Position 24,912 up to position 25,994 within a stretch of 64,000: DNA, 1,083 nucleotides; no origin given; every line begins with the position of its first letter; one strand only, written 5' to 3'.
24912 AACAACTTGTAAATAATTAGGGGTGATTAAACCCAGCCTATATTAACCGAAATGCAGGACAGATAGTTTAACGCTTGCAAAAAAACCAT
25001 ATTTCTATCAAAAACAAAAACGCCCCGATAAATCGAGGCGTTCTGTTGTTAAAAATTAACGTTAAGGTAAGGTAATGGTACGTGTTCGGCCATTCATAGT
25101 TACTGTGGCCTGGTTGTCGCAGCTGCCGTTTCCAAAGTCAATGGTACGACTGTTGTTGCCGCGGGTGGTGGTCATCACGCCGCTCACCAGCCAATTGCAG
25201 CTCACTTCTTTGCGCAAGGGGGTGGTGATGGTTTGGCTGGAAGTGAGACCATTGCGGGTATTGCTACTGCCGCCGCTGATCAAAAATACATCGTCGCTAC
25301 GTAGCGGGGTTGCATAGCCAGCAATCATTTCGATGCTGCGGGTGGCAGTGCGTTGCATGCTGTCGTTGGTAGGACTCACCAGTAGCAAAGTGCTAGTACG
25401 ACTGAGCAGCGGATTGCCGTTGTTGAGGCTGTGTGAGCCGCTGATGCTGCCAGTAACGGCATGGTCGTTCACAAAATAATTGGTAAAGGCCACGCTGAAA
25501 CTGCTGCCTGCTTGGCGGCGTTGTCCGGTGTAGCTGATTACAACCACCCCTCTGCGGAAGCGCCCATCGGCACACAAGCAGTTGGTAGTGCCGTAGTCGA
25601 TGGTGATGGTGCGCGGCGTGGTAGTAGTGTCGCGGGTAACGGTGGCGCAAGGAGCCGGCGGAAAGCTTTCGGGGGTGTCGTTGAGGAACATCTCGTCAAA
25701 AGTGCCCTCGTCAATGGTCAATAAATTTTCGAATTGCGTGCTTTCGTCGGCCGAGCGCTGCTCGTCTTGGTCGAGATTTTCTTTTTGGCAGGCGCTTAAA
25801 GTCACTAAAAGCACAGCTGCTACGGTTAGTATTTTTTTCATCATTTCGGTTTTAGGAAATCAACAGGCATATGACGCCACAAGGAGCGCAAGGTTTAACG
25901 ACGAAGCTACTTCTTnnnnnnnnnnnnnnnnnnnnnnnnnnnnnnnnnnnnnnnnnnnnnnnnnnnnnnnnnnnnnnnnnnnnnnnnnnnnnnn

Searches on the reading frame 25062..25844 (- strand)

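Call 3: search_protein_families(library=pfam, proteins=[window:25062-25844:-], max_evalue=0.01)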
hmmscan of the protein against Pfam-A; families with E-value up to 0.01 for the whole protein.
window:25062-25844:- (260 aa): 1 family
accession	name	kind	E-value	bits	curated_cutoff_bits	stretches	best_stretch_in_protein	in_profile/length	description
PF08139.17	LPAM_1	-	0.0021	18.8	20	1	2-20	1-18/18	Prokaryotic membrane lipoprotein lipid attachment site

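Call 4: search_protein_families(library=ncbifam, proteins=[window:25062-25844:-], max_evalue=0.01)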
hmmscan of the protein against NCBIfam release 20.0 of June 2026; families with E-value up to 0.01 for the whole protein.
window:25062-25844:- (260 aa): 1 family
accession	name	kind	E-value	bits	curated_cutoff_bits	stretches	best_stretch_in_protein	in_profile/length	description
NF041428.1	TrsH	subfamily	0.00049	20.2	150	1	2-37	1-37/149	TrsH/TraH family protein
